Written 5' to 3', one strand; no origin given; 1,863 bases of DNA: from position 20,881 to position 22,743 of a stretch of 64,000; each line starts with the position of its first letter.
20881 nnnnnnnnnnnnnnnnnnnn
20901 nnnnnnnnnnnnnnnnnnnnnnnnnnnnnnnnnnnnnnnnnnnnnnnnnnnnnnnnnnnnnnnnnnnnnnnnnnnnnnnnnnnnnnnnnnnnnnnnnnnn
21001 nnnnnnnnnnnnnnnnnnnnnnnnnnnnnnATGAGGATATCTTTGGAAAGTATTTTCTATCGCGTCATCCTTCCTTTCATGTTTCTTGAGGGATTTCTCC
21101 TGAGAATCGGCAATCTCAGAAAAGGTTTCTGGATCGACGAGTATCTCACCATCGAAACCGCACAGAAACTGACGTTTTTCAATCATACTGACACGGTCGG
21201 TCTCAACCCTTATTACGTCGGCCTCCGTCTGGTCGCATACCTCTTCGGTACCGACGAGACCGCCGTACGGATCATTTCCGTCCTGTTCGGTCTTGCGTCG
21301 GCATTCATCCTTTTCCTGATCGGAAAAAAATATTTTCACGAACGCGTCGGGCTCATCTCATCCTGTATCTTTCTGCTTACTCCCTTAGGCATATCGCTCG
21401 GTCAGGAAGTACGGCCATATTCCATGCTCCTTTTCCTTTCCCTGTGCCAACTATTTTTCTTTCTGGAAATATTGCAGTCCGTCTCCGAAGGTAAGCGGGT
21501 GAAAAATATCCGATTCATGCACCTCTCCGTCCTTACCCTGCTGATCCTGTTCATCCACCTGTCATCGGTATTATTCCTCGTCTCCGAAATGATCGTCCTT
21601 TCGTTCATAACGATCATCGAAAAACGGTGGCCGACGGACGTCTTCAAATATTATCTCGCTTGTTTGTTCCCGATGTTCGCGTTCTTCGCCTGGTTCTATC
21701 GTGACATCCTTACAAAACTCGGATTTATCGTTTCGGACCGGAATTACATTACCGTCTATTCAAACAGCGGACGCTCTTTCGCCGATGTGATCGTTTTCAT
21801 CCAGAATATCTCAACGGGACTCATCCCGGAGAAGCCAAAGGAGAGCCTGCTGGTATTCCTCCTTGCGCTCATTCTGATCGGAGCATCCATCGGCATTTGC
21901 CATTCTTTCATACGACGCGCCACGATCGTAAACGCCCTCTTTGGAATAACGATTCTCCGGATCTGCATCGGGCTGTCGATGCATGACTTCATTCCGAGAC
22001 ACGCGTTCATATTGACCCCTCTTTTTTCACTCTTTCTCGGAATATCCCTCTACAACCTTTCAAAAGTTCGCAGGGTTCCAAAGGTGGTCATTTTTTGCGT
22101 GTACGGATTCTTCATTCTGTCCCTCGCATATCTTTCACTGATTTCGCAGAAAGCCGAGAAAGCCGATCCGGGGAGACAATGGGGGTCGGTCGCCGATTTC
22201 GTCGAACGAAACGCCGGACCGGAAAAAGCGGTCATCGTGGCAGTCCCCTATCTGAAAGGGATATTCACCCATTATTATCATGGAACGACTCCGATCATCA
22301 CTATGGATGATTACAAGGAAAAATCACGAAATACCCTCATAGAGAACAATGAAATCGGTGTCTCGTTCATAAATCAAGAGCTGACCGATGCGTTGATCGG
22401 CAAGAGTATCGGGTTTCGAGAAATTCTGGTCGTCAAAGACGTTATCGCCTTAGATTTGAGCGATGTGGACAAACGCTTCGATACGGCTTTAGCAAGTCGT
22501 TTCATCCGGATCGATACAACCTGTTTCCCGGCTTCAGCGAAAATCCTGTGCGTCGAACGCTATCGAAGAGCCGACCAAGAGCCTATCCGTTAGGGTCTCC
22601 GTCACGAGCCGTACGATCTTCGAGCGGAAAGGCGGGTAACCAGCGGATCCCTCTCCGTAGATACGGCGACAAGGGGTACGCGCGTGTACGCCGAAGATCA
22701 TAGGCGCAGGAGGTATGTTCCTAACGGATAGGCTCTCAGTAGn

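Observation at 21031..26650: Glf-like mutase flanked by two GT-C-type membrane glycosyltransferases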

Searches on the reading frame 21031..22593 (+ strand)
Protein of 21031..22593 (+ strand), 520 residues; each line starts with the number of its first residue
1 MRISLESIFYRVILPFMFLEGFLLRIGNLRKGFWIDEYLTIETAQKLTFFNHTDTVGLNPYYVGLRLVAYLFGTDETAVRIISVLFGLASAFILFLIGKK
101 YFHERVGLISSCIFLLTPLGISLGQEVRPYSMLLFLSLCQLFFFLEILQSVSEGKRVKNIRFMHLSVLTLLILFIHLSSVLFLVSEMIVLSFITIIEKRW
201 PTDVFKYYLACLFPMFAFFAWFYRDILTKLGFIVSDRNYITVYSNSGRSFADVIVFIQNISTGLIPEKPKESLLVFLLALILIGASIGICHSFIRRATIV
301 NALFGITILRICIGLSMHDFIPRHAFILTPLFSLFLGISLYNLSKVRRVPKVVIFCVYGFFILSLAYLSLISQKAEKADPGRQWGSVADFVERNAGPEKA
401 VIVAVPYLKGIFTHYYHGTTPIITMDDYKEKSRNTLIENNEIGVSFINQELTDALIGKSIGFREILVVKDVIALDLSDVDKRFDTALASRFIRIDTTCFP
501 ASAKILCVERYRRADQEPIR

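Call 3: search_protein_families(library=pfam, proteins=[window:21031-22593:+], max_evalue=0.1)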
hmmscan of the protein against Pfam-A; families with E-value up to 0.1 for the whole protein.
window:21031-22593:+ (520 aa): 1 family
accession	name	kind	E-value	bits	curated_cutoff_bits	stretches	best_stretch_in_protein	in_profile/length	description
PF13231.12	PMT_2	-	2.1e-08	35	26.1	1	65-208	10-145/160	Dolichyl-phosphate-mannose-protein mannosyltransferase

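Call 4: search_protein_families(library=ncbifam, proteins=[window:21031-22593:+], max_evalue=0.1)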
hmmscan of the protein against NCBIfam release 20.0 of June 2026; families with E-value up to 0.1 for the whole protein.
window:21031-22593:+ (520 aa): 1 family
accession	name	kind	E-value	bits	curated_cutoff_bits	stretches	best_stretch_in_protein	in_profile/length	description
NF009784.2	PRK13279.1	equivalog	0.039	12.5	567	1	68-221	72-222/539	lipid IV(A) 4-amino-4-deoxy-L-arabinosyltransferase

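Call 7: search_solved_structures(query=window:21031-22593:+, max_evalue=1)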
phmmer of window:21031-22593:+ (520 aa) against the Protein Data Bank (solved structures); distinct sequences matched with E-value up to 1: 1.
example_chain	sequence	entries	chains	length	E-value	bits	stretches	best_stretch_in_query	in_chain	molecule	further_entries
7o21_A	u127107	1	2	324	0.57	12.2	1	343-431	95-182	Uncharacterized conserved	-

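Call 92: list_cluster_members(proteins=[window:21031-22593:+, window:22941-24371:+, window:24368-26650:+])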
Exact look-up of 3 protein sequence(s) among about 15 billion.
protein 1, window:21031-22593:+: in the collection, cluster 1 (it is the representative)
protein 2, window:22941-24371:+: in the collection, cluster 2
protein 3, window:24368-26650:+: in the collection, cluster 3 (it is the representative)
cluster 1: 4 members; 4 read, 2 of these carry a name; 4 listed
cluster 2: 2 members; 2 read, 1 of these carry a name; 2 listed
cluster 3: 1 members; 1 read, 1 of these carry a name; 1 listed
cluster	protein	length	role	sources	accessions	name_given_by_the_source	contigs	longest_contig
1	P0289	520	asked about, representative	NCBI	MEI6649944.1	MAG: glycosyltransferase family 39 protein [Candidatus Moraniibacteriota bacterium]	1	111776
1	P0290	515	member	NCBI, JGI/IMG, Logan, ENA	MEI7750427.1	MAG: glycosyltransferase family 39 protein [Candidatus Moraniibacteriota bacterium]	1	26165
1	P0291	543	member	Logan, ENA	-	-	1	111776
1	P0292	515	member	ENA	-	-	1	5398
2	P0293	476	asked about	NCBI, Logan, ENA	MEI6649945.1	MAG: NAD(P)/FAD-dependent oxidoreductase [Candidatus Moraniibacteriota bacterium]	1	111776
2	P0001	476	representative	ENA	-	-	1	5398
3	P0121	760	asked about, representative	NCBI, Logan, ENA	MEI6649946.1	MAG: hypothetical protein WCL23_00760 [Candidatus Moraniibacteriota bacterium]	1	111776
